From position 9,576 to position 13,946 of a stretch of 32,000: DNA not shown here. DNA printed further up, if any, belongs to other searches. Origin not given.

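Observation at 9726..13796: Unusual single-polypeptide architecture: HEXXH peptidase + full UvrD motif set + four-Cys PD-(D/E)XK nuclease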

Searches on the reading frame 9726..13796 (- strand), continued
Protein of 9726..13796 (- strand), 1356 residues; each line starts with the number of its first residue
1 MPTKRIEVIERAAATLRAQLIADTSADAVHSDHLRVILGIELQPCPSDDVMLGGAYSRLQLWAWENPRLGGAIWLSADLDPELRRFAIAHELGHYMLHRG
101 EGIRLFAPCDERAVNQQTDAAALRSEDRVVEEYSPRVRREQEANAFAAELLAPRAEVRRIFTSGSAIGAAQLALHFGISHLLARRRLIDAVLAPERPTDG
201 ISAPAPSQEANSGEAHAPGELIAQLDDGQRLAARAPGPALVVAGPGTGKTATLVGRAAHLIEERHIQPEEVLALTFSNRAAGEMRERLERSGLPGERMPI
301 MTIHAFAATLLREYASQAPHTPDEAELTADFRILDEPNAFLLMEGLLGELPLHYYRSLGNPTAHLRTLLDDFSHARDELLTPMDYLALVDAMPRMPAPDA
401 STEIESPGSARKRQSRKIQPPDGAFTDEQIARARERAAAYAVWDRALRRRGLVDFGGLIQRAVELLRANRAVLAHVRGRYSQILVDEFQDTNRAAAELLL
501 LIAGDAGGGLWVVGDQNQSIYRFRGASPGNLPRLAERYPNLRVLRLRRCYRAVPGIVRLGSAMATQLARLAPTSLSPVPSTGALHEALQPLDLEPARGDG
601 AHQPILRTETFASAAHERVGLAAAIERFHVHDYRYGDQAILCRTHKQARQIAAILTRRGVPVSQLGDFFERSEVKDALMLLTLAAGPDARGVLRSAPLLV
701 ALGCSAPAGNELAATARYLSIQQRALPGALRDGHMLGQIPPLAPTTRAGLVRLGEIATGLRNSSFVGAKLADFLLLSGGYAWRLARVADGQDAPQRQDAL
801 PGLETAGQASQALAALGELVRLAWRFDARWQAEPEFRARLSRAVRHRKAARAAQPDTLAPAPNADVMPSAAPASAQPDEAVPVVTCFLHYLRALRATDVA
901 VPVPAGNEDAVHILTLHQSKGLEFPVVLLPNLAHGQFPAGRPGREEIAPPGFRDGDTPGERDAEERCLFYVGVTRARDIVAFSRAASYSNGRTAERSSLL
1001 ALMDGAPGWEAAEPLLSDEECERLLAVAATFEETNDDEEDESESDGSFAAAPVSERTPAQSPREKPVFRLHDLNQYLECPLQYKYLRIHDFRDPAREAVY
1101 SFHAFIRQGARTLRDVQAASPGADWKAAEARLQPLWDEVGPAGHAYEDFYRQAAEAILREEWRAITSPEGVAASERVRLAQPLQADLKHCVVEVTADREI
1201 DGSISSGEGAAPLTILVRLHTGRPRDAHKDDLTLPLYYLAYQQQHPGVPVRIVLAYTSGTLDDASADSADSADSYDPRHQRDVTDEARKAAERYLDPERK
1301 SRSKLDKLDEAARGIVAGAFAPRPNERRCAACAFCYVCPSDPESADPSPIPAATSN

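Call 11: find_encoding_contigs(protein=P0069, flank=8000, max_places=2)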
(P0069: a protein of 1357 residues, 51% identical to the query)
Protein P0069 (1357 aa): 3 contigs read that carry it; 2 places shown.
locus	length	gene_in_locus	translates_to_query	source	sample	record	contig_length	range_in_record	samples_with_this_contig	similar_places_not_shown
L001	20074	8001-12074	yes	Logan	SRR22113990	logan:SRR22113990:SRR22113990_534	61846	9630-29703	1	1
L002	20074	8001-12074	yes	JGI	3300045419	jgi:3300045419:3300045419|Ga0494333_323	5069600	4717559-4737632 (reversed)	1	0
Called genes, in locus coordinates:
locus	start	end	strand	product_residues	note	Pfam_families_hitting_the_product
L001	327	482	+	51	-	-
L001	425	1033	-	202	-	PF01636:APH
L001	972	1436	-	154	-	-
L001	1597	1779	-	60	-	-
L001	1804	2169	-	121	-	PF02410:RsfS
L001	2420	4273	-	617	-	PF02463:SMC_N, PF13476:AAA_23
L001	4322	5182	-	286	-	PF01513:NAD_kinase, PF20143:NAD_kinase_C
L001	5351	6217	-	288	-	-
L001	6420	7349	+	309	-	PF04545:Sigma70_r4, PF08281:Sigma70_r4_2, PF13384:HTH_23 (weak)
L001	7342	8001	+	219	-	-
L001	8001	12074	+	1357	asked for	PF06114:Peptidase_M78, PF00580:UvrD-helicase, PF13086:AAA_11 (faint), PF13245:AAA_19, PF13604:AAA_30 (faint), PF13361:UvrD_C, PF13538:UvrD_C_2 (faint), PF12705:PDDEXK_1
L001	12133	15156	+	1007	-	PF02687:FtsX (weak)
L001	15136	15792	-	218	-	PF28549:NDPSase_N, PF00293:NUDIX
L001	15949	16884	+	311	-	PF09991:DUF2232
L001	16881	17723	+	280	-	PF00005:ABC_tran, PF02463:SMC_N (weak)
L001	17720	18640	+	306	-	PF00005:ABC_tran, PF13304:AAA_21 (weak)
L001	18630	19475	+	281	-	PF02361:CbiQ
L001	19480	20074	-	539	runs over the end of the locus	PF02366:PMT, PF13231:PMT_2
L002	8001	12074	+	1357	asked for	PF06114:Peptidase_M78, PF00580:UvrD-helicase, PF13086:AAA_11 (faint), PF13245:AAA_19, PF13604:AAA_30 (faint), PF13361:UvrD_C, PF13538:UvrD_C_2 (faint), PF12705:PDDEXK_1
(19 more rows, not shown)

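Call 35: find_related_loci(query=window:9726-13796:-, collection=genome_contigs, flank=6000)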
Query window:9726-13796:- (1356 aa) in genome_contigs; peptide patterns used: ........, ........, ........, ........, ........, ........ (x = any residue, [..] = any of these).
600 stretches matched a pattern (row limit reached: there are more); 598 encode a relative of the query (tblastn E <= 1e-3); the best 80 are kept; 80 distinct loci.
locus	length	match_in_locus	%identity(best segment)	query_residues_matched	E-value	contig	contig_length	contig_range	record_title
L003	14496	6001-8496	25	224-1162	5e-65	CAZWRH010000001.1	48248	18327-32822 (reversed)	MAG TPA_asm: uncultured Gammaproteobacteria bacterium isolate SRP170004_co1_227 genome assembly, contig: NODE_883_length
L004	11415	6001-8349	29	213-1114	2e-64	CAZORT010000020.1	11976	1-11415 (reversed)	MAG TPA_asm: uncultured Thermotogae bacterium isolate binchicken_co247_22 genome assembly, contig: NODE_367_length_11976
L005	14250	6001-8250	27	217-1088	2e-60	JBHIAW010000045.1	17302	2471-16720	MAG: bacterium isolate K_2_bin.52 NODE_1529_length_17302_cov_10.283702, whole genome shotgun sequence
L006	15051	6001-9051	28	218-1340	1e-56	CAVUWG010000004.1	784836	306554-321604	MAG: uncultured Chloroflexia bacterium isolate MFD08497.bin.2.33 genome assembly, contig: contig_56457, whole genome sho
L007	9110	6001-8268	33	219-1085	3e-56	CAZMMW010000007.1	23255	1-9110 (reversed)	MAG TPA_asm: uncultured Gammaproteobacteria bacterium isolate SRP257756_co1_229 genome assembly, contig: NODE_1662_lengt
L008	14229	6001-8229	32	222-1085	7e-54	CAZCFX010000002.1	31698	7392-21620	MAG TPA_asm: uncultured Gammaproteobacteria bacterium isolate SRP192927_co1_570 genome assembly, contig: NODE_2381_lengt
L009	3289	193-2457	25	222-1102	6e-54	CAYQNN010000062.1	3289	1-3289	MAG TPA_asm: uncultured Candidatus Saccharibacteria bacterium isolate SRP214966_co5_352 genome assembly, contig: NODE_38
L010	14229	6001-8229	32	222-1085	2e-52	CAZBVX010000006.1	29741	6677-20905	MAG TPA_asm: uncultured Gammaproteobacteria bacterium isolate SRP294416_co1_736 genome assembly, contig: NODE_2726_lengt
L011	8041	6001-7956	28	168-935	2e-52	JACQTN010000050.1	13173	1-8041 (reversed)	MAG: Armatimonadetes bacterium isolate NC_groundwater_1412_Ag_S-0.65um_69_20 S_p65_S5_coassembly_k141_326784, whole geno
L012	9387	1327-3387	31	219-1000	3e-52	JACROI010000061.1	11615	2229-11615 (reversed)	MAG: Candidatus Magasanikbacteria bacterium isolate NC_groundwater_1957_Pr3_S-0.2um_43_6 scaffold_714584, whole genome s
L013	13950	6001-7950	32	219-978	2e-51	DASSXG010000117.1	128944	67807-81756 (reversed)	MAG TPA_asm: Candidatus Acidoferrum sp. isolate SMAG_U644 k141_1102940, whole genome shotgun sequence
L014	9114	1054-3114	30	210-1000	2e-51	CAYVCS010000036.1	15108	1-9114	MAG TPA_asm: uncultured Gammaproteobacteria bacterium isolate binchicken_co203_149 genome assembly, contig: k141_2709292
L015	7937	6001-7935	28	237-988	4e-51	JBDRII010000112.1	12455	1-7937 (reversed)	MAG: Patescibacteria group bacterium isolate MEGAHIT-group-1.58 k141_4275768, whole genome shotgun sequence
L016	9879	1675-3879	30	237-1094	6e-51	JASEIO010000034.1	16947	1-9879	MAG: bacterium isolate Yes71-08 NODE_34_length_16947_cov_34.144033, whole genome shotgun sequence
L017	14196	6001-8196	30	237-1088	1e-50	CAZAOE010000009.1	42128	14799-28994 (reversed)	MAG TPA_asm: uncultured Gammaproteobacteria bacterium isolate SRP178699_co1_436 genome assembly, contig: NODE_855_length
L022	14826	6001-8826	29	237-1340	1e-48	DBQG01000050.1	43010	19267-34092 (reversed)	MAG TPA_asm: Patescibacteria group bacterium UBA1400 UBA1400_contig_4553, whole genome shotgun sequence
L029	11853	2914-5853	28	237-1340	3e-56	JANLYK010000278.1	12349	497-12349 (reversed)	MAG: Chloroflexota bacterium isolate OTE_14_metabat.326 OTE_14_k141_2535640, whole genome shotgun sequence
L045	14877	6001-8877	31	237-1340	1e-45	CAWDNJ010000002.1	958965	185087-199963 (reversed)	MAG: uncultured Acidobacteriota bacterium isolate MFD03399.bin.1.35 genome assembly, contig: contig_3863, whole genome s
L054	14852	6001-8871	31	221-1340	1e-44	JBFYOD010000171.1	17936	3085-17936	MAG: Candidatus Aminicenantes bacterium isolate PPR_0111 k121_1083898, whole genome shotgun sequence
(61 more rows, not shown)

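Call 39: find_encoding_contigs(protein=P0081, flank=5000, max_places=1)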
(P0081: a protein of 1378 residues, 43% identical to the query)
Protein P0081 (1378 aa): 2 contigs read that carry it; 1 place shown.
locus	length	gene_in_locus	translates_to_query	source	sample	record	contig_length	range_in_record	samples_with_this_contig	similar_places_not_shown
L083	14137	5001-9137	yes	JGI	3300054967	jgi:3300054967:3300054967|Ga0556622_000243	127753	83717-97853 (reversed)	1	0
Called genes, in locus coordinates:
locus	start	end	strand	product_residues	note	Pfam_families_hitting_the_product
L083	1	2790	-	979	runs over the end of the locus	PF07517:SecA_DEAD, PF00270:DEAD (weak), PF01043:SecA_PP_bind, PF21090:P-loop_SecA, PF07516:SecA_SW, PF02810:SEC-C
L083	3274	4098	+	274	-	-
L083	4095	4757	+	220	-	-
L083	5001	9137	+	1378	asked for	PF06114:Peptidase_M78 (weak), PF00580:UvrD-helicase, PF13086:AAA_11, PF13245:AAA_19, PF13361:UvrD_C, PF13538:UvrD_C_2 (faint), PF12705:PDDEXK_1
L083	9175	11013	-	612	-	PF00672:HAMP, PF00512:HisKA, PF02518:HATPase_c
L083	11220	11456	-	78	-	-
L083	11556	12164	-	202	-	PF13302:Acetyltransf_3, PF00583:Acetyltransf_1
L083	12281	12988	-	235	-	PF00072:Response_reg, PF00486:Trans_reg_C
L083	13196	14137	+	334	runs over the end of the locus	PF00005:ABC_tran, PF13304:AAA_21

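Call 40: find_encoding_contigs(protein=P0100, flank=5000, max_places=1)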
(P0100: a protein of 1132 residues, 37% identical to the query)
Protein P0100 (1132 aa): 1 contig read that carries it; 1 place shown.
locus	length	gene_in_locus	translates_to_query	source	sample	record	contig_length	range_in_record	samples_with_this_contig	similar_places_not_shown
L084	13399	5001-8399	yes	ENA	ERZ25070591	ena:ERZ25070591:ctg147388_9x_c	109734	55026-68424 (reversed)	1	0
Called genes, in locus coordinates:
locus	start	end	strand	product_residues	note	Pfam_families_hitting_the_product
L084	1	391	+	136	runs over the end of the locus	-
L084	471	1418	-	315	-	PF14279:HNH_5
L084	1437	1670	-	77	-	PF13031:DUF3892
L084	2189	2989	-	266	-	PF13340:DUF4096, PF01609:DDE_Tnp_1, PF13586:DDE_Tnp_1_2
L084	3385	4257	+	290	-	-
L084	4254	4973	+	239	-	-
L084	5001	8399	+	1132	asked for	PF13538:UvrD_C_2 (faint), PF06114:Peptidase_M78, PF13604:AAA_30 (faint), PF00580:UvrD-helicase, PF13086:AAA_11 (faint), PF13245:AAA_19, PF13361:UvrD_C, PF12705:PDDEXK_1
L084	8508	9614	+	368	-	PF14452:Multi_ubiq, PF14462:Prok-E2_E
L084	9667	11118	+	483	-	PF14464:Prok-JAB, PF00899:ThiF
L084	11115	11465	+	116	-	PF20137:BubE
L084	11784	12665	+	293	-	PF14337:Abi_alpha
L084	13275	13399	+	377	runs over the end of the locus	PF02086:MethyltransfD12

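Call 41: find_encoding_contigs(protein=P0092, flank=5000, max_places=1)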
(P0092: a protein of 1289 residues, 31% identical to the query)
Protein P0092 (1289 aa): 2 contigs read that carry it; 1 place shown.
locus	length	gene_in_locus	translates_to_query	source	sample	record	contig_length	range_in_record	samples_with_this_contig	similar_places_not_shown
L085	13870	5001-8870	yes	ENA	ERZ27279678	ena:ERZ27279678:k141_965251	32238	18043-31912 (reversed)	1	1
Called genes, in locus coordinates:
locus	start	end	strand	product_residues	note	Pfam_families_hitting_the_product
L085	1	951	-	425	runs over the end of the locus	?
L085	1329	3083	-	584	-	PF03485:Arg_tRNA_synt_N, PF00750:tRNA-synt_1d, PF01406:tRNA-synt_1e (faint), PF09334:tRNA-synt_1g (faint), PF05746:DALR_1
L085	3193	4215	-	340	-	PF00753:Lactamase_B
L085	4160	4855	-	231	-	-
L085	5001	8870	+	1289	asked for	PF06114:Peptidase_M78 (faint), PF00580:UvrD-helicase, PF13245:AAA_19, PF13604:AAA_30 (faint), PF13538:UvrD_C_2 (faint), PF13361:UvrD_C, PF12705:PDDEXK_1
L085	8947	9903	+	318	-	PF00291:PALP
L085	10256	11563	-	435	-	PF00675:Peptidase_M16, PF05193:Peptidase_M16_C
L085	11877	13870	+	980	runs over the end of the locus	PF01590:GAF, PF13185:GAF_2, PF13492:GAF_3 (weak), PF01590:GAF, PF13185:GAF_2, PF13492:GAF_3, PF00512:HisKA, PF02518:HATPase_c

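Call 43: search_protein_families(library=pfam, proteins=[L001:7342-8001:+, L083:4095-4757:+, L084:4254-4973:+, L001:6420-7349:+, L083:3274-4098:+, L084:3385-4257:+], max_evalue=5)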
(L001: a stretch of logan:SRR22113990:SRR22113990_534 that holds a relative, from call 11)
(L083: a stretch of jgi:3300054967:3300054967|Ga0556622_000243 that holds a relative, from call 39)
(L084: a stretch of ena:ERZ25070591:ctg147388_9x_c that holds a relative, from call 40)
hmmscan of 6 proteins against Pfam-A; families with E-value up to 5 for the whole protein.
L001:7342-8001:+ (219 aa): 0 families

L083:4095-4757:+ (220 aa): 3 families
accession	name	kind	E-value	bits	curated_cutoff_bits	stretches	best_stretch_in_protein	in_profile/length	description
PF01381.28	HTH_3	-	0.0094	16.4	23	1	115-160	9-51/55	Helix-turn-helix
PF20432.4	Xre-like-HTH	-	0.012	16.4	25.8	0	114-134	22-42/63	Antitoxin Xre-like helix-turn-helix domain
PF13560.12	HTH_31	-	0.2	12.4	27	1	79-162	4-59/64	Helix-turn-helix domain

L084:4254-4973:+ (239 aa): 2 families
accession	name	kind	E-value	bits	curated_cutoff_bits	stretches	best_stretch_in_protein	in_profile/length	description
PF17940.6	TetR_C_31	-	0.056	14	27.4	1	33-91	35-96/107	Tetracyclin repressor-like, C-terminal domain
PF13646.12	HEAT_2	-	0.065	14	27.7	1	36-82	14-60/88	HEAT repeats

L001:6420-7349:+ (309 aa): 14 families
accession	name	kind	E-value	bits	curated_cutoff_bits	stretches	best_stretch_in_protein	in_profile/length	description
PF08281.18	Sigma70_r4_2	-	6.3e-12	45.4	25.7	1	246-297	3-54/54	Sigma-70, region 4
PF04545.22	Sigma70_r4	-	3.9e-08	33.1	24.1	1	250-298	1-49/50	Sigma-70, region 4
PF13384.12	HTH_23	-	9.2e-06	25.8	24.6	1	256-292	3-40/50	Homeodomain-like domain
PF07638.17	Sigma70_ECF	-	0.00029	21.2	21.1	1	232-300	115-182/185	ECF sigma factor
PF13556.12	HTH_30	-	0.008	16.4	27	1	272-304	15-47/59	PucR C-terminal helix-turn-helix domain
PF02954.25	HTH_8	-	0.0084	16.3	22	1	272-292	21-41/42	Bacterial regulatory protein, Fis family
PF13542.12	HTH_Tnp_ISL3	-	0.018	14.9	27.4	1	271-293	28-50/51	Helix-turn-helix domain of transposase family ISL3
PF13518.12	HTH_28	-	0.028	14.9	25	1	265-292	8-35/52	Helix-turn-helix domain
PF13022.12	HTH_Tnp_1_2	-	0.04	14.5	27.9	1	252-286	6-43/122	Helix-turn-helix of insertion element transposase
PF20432.4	Xre-like-HTH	-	0.043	14.6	25.8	1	269-290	23-43/63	Antitoxin Xre-like helix-turn-helix domain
PF12728.13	HTH_17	-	0.049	14.3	27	1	270-290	2-22/51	Helix-turn-helix domain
PF03894.20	XFP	-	0.066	13.4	22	1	101-197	19-117/177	D-xylulose 5-phosphate/D-fructose 6-phosphate phosphoketolase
PF01498.24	HTH_Tnp_Tc3_2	-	0.11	13.2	31.5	0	133-166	8-41/72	Transposase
PF13412.12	HTH_24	-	0.2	11.7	21.9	1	268-292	16-40/48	Winged helix-turn-helix DNA-binding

L083:3274-4098:+ (274 aa): 14 families
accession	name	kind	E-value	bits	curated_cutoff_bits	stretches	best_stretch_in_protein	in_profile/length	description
PF08281.18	Sigma70_r4_2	-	3.4e-05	23.9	25.7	1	206-250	9-53/54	Sigma-70, region 4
PF04545.22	Sigma70_r4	-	7.5e-05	22.6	24.1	1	207-252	4-49/50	Sigma-70, region 4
PF13412.12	HTH_24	-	0.00014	21.8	21.9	1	221-249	15-43/48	Winged helix-turn-helix DNA-binding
PF08279.18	HTH_11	-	0.00043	20.6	25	1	222-250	14-42/55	HTH domain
PF13404.12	HTH_AsnC-type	-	0.00084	19.5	27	1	216-248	12-42/42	AsnC-type helix-turn-helix domain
PF04539.22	Sigma70_r3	-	0.00092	19.7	25.3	1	162-189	45-72/78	Sigma-70 region 3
PF13384.12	HTH_23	-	0.0092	16.2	24.6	1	224-246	18-40/50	Homeodomain-like domain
PF13551.12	HTH_29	-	0.01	16.4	28.1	1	220-269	9-60/64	Winged helix-turn helix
PF00196.25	GerE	-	0.018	15.1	23.5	1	207-251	2-45/57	Bacterial regulatory proteins, luxR family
PF07638.17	Sigma70_ECF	-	0.031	14.6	21.1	1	127-254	76-182/185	ECF sigma factor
PF13518.12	HTH_28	-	0.095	13.2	25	1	222-262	12-50/52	Helix-turn-helix domain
PF17762.8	HTH_ParB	-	0.097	13.3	22.6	1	223-255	20-54/102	ParB HTH domain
PF24034.1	DUF7343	-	0.17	12.2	27.6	1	219-248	14-43/62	Domain of unknown function (DUF7343)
PF13545.12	HTH_Crp_2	-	0.3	11.5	27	1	218-249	17-48/70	Crp-like helix-turn-helix domain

L084:3385-4257:+ (290 aa): 0 families
